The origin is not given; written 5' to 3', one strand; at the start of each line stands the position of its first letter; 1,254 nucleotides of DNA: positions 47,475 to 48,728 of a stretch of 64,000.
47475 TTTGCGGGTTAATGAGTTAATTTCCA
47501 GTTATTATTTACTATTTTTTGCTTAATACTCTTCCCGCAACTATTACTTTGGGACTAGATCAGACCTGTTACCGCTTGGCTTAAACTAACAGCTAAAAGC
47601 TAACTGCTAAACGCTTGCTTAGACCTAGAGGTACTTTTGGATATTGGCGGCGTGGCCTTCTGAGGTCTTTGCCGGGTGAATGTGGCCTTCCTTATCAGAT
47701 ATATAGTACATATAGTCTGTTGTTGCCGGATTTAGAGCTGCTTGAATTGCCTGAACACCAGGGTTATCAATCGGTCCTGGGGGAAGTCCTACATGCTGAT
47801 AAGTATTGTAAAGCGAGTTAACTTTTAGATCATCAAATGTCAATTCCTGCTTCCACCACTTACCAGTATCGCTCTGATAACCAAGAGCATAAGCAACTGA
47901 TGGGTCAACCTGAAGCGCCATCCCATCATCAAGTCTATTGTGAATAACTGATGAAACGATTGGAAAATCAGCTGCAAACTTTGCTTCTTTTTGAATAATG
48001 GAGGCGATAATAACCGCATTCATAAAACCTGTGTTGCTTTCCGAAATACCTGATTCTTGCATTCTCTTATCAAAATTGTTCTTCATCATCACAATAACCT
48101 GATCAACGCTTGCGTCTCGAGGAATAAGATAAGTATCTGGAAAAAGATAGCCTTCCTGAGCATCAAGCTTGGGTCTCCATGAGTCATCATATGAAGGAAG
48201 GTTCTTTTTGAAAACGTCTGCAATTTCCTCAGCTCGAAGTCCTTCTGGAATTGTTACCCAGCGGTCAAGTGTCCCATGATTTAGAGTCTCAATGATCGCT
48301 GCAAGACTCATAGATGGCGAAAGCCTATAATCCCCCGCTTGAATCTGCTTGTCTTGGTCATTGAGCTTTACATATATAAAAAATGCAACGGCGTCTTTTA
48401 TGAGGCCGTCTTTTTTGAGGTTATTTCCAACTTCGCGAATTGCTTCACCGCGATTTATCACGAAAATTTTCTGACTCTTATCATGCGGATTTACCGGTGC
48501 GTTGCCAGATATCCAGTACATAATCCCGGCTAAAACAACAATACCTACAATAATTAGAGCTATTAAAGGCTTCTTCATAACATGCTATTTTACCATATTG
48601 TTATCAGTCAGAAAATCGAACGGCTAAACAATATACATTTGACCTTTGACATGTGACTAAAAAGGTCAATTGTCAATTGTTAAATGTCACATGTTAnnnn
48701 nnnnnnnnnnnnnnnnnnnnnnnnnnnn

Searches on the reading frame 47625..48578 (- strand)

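Call 52: search_protein_families(library=pfam, proteins=[window:47625-48578:-], max_evalue=0.00001)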
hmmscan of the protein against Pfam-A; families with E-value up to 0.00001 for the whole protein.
window:47625-48578:- (317 aa): 1 family
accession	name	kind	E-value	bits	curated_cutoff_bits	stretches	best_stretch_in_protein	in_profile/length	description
PF02618.21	YceG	-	3.8e-80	269.7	32.4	1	39-315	1-275/275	YceG-like family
